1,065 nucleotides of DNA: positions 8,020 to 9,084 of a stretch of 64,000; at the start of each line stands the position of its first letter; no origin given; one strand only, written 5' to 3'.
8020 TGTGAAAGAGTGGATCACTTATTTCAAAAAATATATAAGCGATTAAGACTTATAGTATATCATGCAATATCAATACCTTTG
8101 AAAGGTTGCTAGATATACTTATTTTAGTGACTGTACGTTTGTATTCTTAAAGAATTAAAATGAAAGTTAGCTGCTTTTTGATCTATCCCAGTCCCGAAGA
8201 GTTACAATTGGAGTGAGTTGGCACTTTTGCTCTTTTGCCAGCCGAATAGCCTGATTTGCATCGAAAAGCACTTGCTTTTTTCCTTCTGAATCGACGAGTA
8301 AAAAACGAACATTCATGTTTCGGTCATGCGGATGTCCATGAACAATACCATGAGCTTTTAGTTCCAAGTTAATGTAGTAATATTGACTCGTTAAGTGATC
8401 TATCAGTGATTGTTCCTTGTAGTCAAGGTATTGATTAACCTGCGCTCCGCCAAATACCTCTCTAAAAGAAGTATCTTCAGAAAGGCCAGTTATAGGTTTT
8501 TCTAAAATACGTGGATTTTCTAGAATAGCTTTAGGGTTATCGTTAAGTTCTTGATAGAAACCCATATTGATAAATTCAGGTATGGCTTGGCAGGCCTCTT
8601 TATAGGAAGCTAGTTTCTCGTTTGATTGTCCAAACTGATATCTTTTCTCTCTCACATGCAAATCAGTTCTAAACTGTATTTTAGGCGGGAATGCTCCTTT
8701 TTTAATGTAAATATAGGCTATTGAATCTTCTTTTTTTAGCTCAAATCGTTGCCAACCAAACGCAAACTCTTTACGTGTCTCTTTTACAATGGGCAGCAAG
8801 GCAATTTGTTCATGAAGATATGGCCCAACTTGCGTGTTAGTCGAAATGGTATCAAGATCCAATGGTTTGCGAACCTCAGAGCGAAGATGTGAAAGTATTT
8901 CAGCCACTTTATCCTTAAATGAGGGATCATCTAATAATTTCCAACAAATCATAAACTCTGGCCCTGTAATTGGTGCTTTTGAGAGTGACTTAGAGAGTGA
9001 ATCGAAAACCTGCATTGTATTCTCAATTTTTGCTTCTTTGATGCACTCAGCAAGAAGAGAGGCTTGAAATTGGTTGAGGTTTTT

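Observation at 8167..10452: Large orphan protein with a kinase-like C-terminal domain whose catalytic Asp appears replaced by His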

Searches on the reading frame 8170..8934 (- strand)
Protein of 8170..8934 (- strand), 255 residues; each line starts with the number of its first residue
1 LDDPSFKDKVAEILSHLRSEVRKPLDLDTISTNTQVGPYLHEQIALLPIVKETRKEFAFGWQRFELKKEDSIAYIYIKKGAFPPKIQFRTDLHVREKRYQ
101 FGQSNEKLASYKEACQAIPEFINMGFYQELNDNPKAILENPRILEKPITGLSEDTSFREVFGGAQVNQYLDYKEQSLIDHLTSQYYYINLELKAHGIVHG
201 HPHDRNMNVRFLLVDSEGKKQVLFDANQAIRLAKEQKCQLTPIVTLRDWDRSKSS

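Call 27: search_solved_structures(query=A1, max_evalue=10, show_alignments=3)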
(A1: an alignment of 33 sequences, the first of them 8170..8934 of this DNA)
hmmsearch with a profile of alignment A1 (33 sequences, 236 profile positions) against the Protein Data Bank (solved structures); distinct sequences matched with E-value up to 10: 0.

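Call 28: search_protein_families(library=pfam, alignment_id=A1, max_evalue=1)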
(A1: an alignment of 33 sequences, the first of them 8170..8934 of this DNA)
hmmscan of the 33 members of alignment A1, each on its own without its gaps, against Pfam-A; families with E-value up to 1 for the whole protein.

A. member 1, window:8170-8934:- (255 aa): 1 family
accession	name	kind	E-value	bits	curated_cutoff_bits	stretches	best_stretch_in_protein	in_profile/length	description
PF05198.21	IF3_N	-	0.15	12.7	26.9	1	212-241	11-40/70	Translation initiation factor IF-3, N-terminal domain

B. families by the number of members that match (of 33 scanned): 21 families
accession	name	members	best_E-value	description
PF09448.16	MmlI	1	0.0096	Methylmuconolactone methyl-isomerase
PF13414.12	TPR_11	1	0.012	TPR repeat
PF12766.13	Pyridox_oxase_2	1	0.014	Pyridoxamine 5'-phosphate oxidase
PF06905.18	FAIM1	1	0.021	Fas apoptotic inhibitory molecule (FAIM1)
PF05408.17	Peptidase_C28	1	0.025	Foot-and-mouth virus L-proteinase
PF00515.34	TPR_1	1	0.042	Tetratricopeptide repeat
PF11718.13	CPSF73-100_C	1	0.054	Pre-mRNA 3'-end-processing endonuclease polyadenylation factor C-term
PF21465.2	Cwp6_N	1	0.059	Putative N-acetylmuramoyl-L-alanine amidase cwp6, N-terminal domain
PF08931.15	Caudo_bapla_RBP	1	0.1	Lactophage receptor-binding protein C-terminal head domain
PF17778.7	BLACT_WH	1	0.1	Beta-lactamase associated winged helix domain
PF14899.11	DUF4492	1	0.1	Domain of unknown function (DUF4492)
PF07653.23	SH3_2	1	0.1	Variant SH3 domain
PF00512.31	HisKA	1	0.11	His Kinase A (phospho-acceptor) domain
PF19649.4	DUF6152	1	0.12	Family of unknown function (DUF6152)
PF05198.21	IF3_N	1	0.15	Translation initiation factor IF-3, N-terminal domain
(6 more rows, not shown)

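Call 30: find_related_loci(query=A1, collection=genome_contigs, flank=6000)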
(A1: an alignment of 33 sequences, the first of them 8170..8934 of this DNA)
Query A1 (255 aa) in genome_contigs; peptide patterns used: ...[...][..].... (x = any residue, [..] = any of these).
11 stretches matched a pattern; 9 encode a relative of the query (tblastn E <= 1e-3); 9 distinct loci.
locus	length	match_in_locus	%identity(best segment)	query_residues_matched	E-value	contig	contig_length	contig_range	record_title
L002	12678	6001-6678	37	11-255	4e-43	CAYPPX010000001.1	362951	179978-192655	MAG TPA_asm: uncultured Pseudomonadales bacterium isolate SRP093185_co1_36 genome assembly, contig: NODE_1_length_362951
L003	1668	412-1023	39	35-252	2e-42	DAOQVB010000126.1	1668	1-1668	MAG TPA_asm: Candidatus Woesebacteria bacterium isolate AMR_MDS_1099 NODE_97466_length_1668_cov_4.527588, whole genome s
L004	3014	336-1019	38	10-254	7e-41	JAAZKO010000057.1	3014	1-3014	MAG: Candidatus Paceibacterota bacterium isolate AS22ysBPME_311 158442_AS22, whole genome shotgun sequence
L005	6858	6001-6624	34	29-253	3e-32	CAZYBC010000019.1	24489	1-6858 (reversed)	MAG TPA_asm: uncultured Pseudomonadales bacterium isolate SRP263991_co1_159 genome assembly, contig: NODE_2724_length_24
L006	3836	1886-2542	33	21-255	6e-32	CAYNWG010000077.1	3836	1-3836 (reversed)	MAG TPA_asm: uncultured Pseudomonadales bacterium isolate SRP286056_co1_440 genome assembly, contig: NODE_37594_length_3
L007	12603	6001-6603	34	40-253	4e-30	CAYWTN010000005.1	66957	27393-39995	MAG TPA_asm: uncultured Pseudomonadales bacterium isolate SRP344714_co1_151 genome assembly, contig: NODE_925_length_669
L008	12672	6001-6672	32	17-255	4e-30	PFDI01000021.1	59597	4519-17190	MAG: Candidatus Pacebacteria bacterium CG10_big_fil_rev_8_21_14_0_10_44_54 CG10_8_21_14_0.10_scaffold_438_c, whole genom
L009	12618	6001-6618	36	33-255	4e-30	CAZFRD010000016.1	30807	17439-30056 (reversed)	MAG TPA_asm: uncultured Pseudomonadales bacterium isolate SRP192515_co1_183 genome assembly, contig: NODE_1283_length_30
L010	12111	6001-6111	59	218-254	9e-9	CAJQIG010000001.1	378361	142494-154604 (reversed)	uncultured Patescibacteria group bacterium isolate 0.2_20180412_Bin_MAXBIN_228_sub_1 genome assembly, contig: c_00000000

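Call 31: predict_structure(alignment_id=A1)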
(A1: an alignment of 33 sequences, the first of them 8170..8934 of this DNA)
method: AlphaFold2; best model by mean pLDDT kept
length: 255 residues; sequences in the alignment: 33
mean_pLDDT: 87.9   pTM: 0.87
mean pLDDT of the five models: 87.9, 87.0, 86.6, 86.4, 83.1
residues with pLDDT >= 90: 175; 70-90: 53; 50-70: 16; < 50: 11
segments of 3 or more residues with pLDDT < 50: 96-103
pLDDT, mean of each block of 10 residues (from residue 1): 84 92 96 95 94 94 91 90 88 58 71 93 94 79 54 74 96 94 97 93 95 98 97 98 94 71
secondary structure, 60 per line:
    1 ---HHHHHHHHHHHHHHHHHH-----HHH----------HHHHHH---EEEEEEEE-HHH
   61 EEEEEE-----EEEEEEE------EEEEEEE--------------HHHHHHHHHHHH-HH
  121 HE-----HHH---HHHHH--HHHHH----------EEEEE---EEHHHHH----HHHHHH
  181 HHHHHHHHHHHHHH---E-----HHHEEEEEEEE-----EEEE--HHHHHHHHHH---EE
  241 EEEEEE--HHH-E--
elements in order: H4-21 H40-45 E49-56 E61-66 E72-78 E85-91 H106-117 H134-138 H141-145 E156-160 H166-170 H175-194 E207-214 E220-223 H226-235 E239-246
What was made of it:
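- On Protein kinase-like (PKL) fold superfamily: The AF2 model has pLDDT 87.9 (call 31). The position after strand 220-223 in the model fits (call 31). Only one helix and one strand follow (call 31).
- AF2 with a 33-sequence MSA gives pLDDT 87.9 and pTM 0.87, and all five models score 83-88 (call 31). The secondary-structure order matches beta5-hinge-alphaD-alphaE-catalytic loop-beta7-beta8-Asp (call 31). Half of the usual C-lobe is missing (call 31). The C-lobe is truncated (call 31). The order of secondary-structure elements fits (call 31).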

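Call 34: fold_search(model_id=the predicted structure, library=pdb)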
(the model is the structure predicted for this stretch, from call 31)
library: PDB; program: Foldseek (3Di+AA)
matches with E <= 10: 800; with E <= 0.001: 0
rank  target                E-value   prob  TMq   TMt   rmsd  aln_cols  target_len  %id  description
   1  6x5g_A                1.2e-02  0.97  0.36  0.34   6.7       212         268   16  Cocrystal structure of human CaMKII-alpha (CAMK2A)kinase domain and LRRC7 inhibitory domain (released 2020-12-23)
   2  7t4m_A                1.3e-02  0.44  0.25  0.18  14.9       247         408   12  Structure of dodecameric unphosphorylated Pediculus humanus (Ph) PINK1 D357A mutant (released 2022-01-12)
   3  7uiq_B                2.0e-02  0.96  0.35  0.35   6.0       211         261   16  Cocrystal structure of human CaMKII-alpha (CAMK2A)kinase domain and Tiam1 (released 2022-04-06)
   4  7uir_B                2.1e-02  0.92  0.34  0.33   7.1       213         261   14  Cocrystal structure of human CaMKII-alpha (CAMK2A)kinase domain and Tiam1 in complex with ATP (released 2022-04-06)
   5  2wel_A                2.7e-02  0.89  0.34  0.30   6.8       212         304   15  Crystal structure of SU6656-bound calcium/calmodulin-dependent protein kinase II delta in complex with calmodulin (released 2009-04-14)
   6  7pqs_A                2.7e-02  0.82  0.32  0.25   8.5       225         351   12  SRPK1 in complex with MSC2711186 (released 2021-12-15)
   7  3kk9                  3.4e-02  0.90  0.35  0.33   6.9       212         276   14  CaMKII Substrate Complex B (released 2010-02-09)
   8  7szb_C                4.3e-02  0.47  0.24  0.26  11.2       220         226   10  Crystal Structure Analysis of human PRPK complex with a compound (released 2023-01-25)
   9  7t4n_A                4.3e-02  0.23  0.23  0.17  15.1       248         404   12  Structure of dimeric unphosphorylated Pediculus humanus (Ph) PINK1 D357A mutant (released 2022-01-12)
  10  4krd_A                4.6e-02  0.77  0.33  0.29   8.4       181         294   13  Crystal Structure of Pho85-Pcl10 Complex (released 2013-09-18)
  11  8wdk_W                4.6e-02  0.63  0.34  0.32   9.1       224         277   12  The complex structure of Cul2-VCB-Protac-Wee1 (released 2024-09-18)
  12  7wj6_B                4.9e-02  0.30  0.22  0.23  10.9       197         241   14  Crystal Structure of the Kinase Domain of a Class III Lanthipeptide Synthetase CurKC (released 2022-11-09)
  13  2v7o                  5.2e-02  0.89  0.37  0.32   6.2       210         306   16  Crystal structure of human calcium-calmodulin-dependent protein kinase II gamma (released 2007-09-11)
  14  6x5q_A                5.5e-02  0.82  0.35  0.33   7.0       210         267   15  Cocrystal structure of human CaMKII-alpha (CAMK2A)kinase domain and GluA1 (released 2020-12-23)
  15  7szc_C                5.5e-02  0.75  0.30  0.34  10.0       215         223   12  Crystal Structure Analysis of human PRPK complex with a compound (released 2022-12-14)
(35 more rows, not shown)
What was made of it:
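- All 50 listed Foldseek hits are protein kinases or pseudokinases, including CaMKII (prob 0.97), PINK1, PRPK/Bud32, SRPK1, CurKC and ROP5 (call 34).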

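Call 38: fold_search(model_id=the predicted structure, library=viral)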
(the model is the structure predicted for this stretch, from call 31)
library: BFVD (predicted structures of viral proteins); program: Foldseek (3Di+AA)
matches with E <= 10: 357; with E <= 0.001: 0
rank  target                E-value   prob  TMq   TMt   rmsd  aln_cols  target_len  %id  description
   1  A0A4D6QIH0            5.7e-03  0.99  0.36  0.32   8.2       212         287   11  Putative phosphotransferase [Erythrocytic necrosis virus]
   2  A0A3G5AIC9            6.8e-03  0.90  0.35  0.23  14.2       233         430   12  Uncharacterized protein [Solumvirus sp.]
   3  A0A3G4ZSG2            7.6e-03  0.63  0.31  0.22  19.0       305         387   11  Protein kinase domain-containing protein [Edafosvirus sp.]
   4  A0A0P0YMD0            1.7e-02  0.91  0.36  0.15  10.5       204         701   15  (no name in the UniProt tables at hand)
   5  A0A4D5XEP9            1.7e-02  0.89  0.37  0.28  14.3       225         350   11  Serine/threonine protein kinase [Mimivirus LCMiAC02]
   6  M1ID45                1.7e-02  0.80  0.32  0.27  13.2       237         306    8  (no name in the UniProt tables at hand)
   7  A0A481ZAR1            1.7e-02  0.77  0.32  0.37  15.0       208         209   12  Putative serine/threonine protein kinase (Fragment) [Pithovirus LCPAC304]
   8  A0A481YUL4            2.4e-02  0.98  0.41  0.17   5.2       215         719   12  Putative serine/threonine protein kinase [Marseillevirus LCMAC103]
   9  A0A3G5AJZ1            2.4e-02  0.82  0.38  0.29  17.1       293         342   10  Protein kinase domain-containing protein [Solivirus sp.]
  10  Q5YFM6                2.5e-02  0.60  0.33  0.10  16.0       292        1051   13  Protein kinase domain-containing protein [Singapore grouper iridovirus]
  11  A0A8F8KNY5            4.8e-02  0.30  0.27  0.22  15.2       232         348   16  Serine/threonine protein kinase [Clandestinovirus]
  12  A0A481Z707            6.5e-02  0.72  0.34  0.31   6.9       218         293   13  Putative serine/threonine protein kinase [Pithovirus LCPAC302]
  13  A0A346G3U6            6.5e-02  0.54  0.34  0.22  10.2       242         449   13  (no name in the UniProt tables at hand)
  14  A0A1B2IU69            6.5e-02  0.38  0.34  0.13  17.1       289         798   11  Serine/threonine protein kinase [Cod iridovirus]
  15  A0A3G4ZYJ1            6.5e-02  0.33  0.27  0.25  11.6       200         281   13  Protein kinase domain-containing protein [Faunusvirus sp.]
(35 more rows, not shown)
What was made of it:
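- On Protein kinase-like (PKL) fold superfamily: All 50 top Foldseek PDB hits and most top BFVD hits are kinases (calls 34, 38).
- The best hit is a 'putative phosphotransferase' (prob 0.99), and most of the rest are Ser/Thr kinases (call 38). TM-scores are about 0.35 and rmsd is 6-7 A (calls 34, 38). Fold hits are exclusively kinases (calls 34, 38). All 50 PDB hits and about 35 of 50 BFVD hits are kinases, and kinases are rare in BFVD (calls 34, 38).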

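Call 39: find_homologous_proteins(query=A1, max_evalue=0.001)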
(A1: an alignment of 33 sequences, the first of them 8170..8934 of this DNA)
Query A1 (33 sequences) (255 aa, profile of the alignment): 1 proteins with E <= 0.001 among 3536 candidates.
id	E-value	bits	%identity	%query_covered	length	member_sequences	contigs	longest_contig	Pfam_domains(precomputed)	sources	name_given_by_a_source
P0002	8.2e-70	253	47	98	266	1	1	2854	-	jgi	jgi:hypothetical protein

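Call 47: search_protein_families(library=ncbifam, alignment_id=A1, max_evalue=1)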
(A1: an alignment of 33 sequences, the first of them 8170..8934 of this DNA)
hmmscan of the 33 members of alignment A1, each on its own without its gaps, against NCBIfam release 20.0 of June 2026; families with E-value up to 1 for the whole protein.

A. member 1, window:8170-8934:- (255 aa): 0 families

B. families by the number of members that match (of 33 scanned): 8 families
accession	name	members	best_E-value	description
NF050001.1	restrict_BbrUII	1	0.015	BbrUII/HgiDII family restriction enzyme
NF051852.1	efflux_TF_MtrR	1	0.042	multidrug efflux system transcriptional repressor MtrR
NF040692.1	recomb_assoc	1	0.053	gamma-mobile-trio protein GmtX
NF053569.1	CMthbtnMutMMLI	1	0.07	4-carboxymethyl-4-methylbutenolide mutase MmlI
TIGR04379.1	myo_inos_iolE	1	0.071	myo-inosose-2 dehydratase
NF003840.0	PRK05421.1-2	1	0.12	endonuclease/exonuclease/phosphatase family protein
NF005500.0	PRK07115.1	1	0.16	AMP nucleosidase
NF033762.1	social_mot_Tgl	1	0.18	social motility TPR repeat lipoprotein Tgl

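Call 49: search_protein_families(library=pfam, proteins=[L002:2504-3931:+, L002:3934-4419:+, L002:6716-7972:+, L005:3420-4250:-, L005:2955-3404:-, L007:1255-4776:-, L007:6700-8328:-, L009:4345-4803:+, L009:2391-3920:+, L009:7147-9621:+], max_evalue=0.001)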
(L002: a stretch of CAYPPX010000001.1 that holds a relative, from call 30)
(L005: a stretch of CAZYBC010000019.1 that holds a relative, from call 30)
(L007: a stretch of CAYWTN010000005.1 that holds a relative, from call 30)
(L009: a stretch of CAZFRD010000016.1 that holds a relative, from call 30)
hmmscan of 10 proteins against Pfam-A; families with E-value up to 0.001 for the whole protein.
L002:2504-3931:+ (475 aa): 2 families
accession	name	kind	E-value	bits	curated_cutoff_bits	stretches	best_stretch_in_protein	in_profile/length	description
PF01458.23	SUFBD_core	-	3.4e-85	285.7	27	1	212-446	1-232/232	SUF system FeS cluster assembly, SufBD core domain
PF19295.5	SufBD_N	-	5.1e-13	49.5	23.5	1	52-209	21-171/172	SufBD protein N-terminal region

L002:3934-4419:+ (161 aa): 1 family
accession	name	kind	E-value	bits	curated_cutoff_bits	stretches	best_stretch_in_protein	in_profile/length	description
PF01458.23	SUFBD_core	-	1.2e-44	153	27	1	23-158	97-232/232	SUF system FeS cluster assembly, SufBD core domain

L002:6716-7972:+ (418 aa): 3 families
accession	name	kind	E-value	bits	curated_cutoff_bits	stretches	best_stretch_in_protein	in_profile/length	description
PF00266.25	Aminotran_5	-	6.9e-120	400.9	21.5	1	25-405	1-371/371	Aminotransferase class-V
PF00155.27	Aminotran_1_2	-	3.4e-08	33.5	19.7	1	30-203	9-187/361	Aminotransferase class I and II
PF01053.26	Cys_Met_Meta_PP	-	1.3e-05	24.4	27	1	108-248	88-221/381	Cys/Met metabolism PLP-dependent enzyme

L005:3420-4250:- (276 aa): 1 family
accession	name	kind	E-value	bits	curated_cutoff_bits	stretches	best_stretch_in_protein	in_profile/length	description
PF04383.19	KilA-N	-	4e-21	75.3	23.8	1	12-142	5-106/107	KilA-N domain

L005:2955-3404:- (149 aa): 0 families

L007:1255-4776:- (1173 aa): 6 families
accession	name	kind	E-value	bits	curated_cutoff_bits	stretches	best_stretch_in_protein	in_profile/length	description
PF00562.33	RNA_pol_Rpb2_6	-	1.4e-121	406.6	23.4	1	623-1029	2-373/373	RNA polymerase Rpb2, domain 6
PF04561.19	RNA_pol_Rpb2_2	-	5.6e-35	121.2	21.7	1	160-353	1-190/190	RNA polymerase Rpb2, domain 2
PF04560.25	RNA_pol_Rpb2_7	-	2.4e-24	86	32.1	1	1031-1105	1-85/87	RNA polymerase Rpb2, domain 7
PF04565.21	RNA_pol_Rpb2_3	-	4.2e-20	72.1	21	1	415-482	2-68/68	RNA polymerase Rpb2, domain 3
PF10385.14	RNA_pol_Rpb2_45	-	1.7e-17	63.7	28.2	1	492-560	1-65/66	RNA polymerase beta subunit external 1 domain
PF04563.20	RNA_pol_Rpb2_1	-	8.1e-17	61.9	28.2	1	45-398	2-200/203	RNA polymerase beta subunit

L007:6700-8328:- (542 aa): 1 family
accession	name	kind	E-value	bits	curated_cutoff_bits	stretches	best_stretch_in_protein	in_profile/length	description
PF00118.29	Cpn60_TCP1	-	7.2e-69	233.2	34.3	1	23-521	1-487/490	TCP-1/cpn60 chaperonin family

L009:4345-4803:+ (152 aa): 1 family
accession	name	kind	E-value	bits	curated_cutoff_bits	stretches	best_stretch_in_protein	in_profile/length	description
PF04191.18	PEMT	-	2.1e-11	44.6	25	1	38-136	5-104/105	Phospholipid methyltransferase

L009:2391-3920:+ (509 aa): 0 families

L009:7147-9621:+ (824 aa): 2 families
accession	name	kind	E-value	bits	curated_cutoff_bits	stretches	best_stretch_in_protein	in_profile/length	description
PF00501.34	AMP-binding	-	3.5e-60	204.2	29.9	1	39-424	2-384/384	AMP-binding enzyme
PF13193.12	AMP-binding_C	-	4.7e-05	24.7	24.5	1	478-557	2-76/76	AMP-binding enzyme C-terminal domain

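Call 66: find_related_loci(query=A1, collection=viral_contigs, flank=6000)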
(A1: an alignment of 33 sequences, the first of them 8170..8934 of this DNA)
Query A1 (255 aa) in viral_contigs; peptide patterns used: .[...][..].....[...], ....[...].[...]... (x = any residue, [..] = any of these).
21 stretches matched a pattern, but none encodes a relative of the query by tblastn (E <= 1e-3).
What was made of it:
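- Tried and rejected: No viral contig carries the domain (call 66).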

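Call 67: find_related_loci(query=A1, collection=metagenome_contigs, flank=6000)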
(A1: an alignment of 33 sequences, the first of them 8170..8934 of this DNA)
Query A1 (255 aa) in metagenome_contigs; peptide patterns used: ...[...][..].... (x = any residue, [..] = any of these).
11 stretches matched a pattern; 9 encode a relative of the query (tblastn E <= 1e-3); 9 distinct loci.
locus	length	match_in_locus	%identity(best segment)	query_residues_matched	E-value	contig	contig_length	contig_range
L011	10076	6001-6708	36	4-252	2e-42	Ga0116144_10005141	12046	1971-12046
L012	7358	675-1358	38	10-254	9e-41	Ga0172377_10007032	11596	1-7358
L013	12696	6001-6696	36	7-254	2e-40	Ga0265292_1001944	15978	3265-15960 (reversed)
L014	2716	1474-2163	36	8-254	1e-37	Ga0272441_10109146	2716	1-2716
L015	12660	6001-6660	35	17-254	7e-33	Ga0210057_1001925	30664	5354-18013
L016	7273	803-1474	32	17-255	3e-30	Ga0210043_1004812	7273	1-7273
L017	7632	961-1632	32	17-255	3e-30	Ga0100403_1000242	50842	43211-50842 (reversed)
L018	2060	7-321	49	151-254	7e-27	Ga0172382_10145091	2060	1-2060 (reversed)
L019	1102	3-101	61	222-254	1e-8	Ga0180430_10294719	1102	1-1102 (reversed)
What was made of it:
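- The family is restricted to Patescibacteria and patchy within them (calls 30, 67).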

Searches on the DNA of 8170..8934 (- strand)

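Call 73: search_dna_similar(query=L007:1255-4776:-, collection=ecoli_genomes, mode=distant, max_rows=2)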
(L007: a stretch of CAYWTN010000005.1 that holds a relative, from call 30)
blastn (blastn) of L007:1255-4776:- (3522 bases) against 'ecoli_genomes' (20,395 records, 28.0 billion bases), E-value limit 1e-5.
Records with a match: 5421; places in all: 5425; records where one place covers at least 80% of the query: 0.
Genomes with a match: 5421 of 5426; with a place that covers at least 80% of the query: 0. Places per genome that has any: lowest 1, median 1, highest 3. On chromosomes: 5423 places; on plasmids: 2.
Best place of each record, by identity: 60-80% 5421.
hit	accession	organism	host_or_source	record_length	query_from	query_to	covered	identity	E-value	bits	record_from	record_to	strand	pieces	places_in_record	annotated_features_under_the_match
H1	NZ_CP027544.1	Escherichia coli strain 2013C-3264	Homo sapiens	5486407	385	3203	28%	71.5%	5e-37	485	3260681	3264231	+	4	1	rpoB: DNA-directed RNA polymerase subunit beta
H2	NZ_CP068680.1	Escherichia coli strain NCCP12480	Homo sapiens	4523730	385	3203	27%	72.0%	5e-37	494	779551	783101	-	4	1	rpoB: DNA-directed RNA polymerase subunit beta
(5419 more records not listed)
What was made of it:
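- Tried and rejected: It is doubtful, because the L007 rpoB matches E. coli rpoB over only 28% of its length at 71% identity (call 73).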
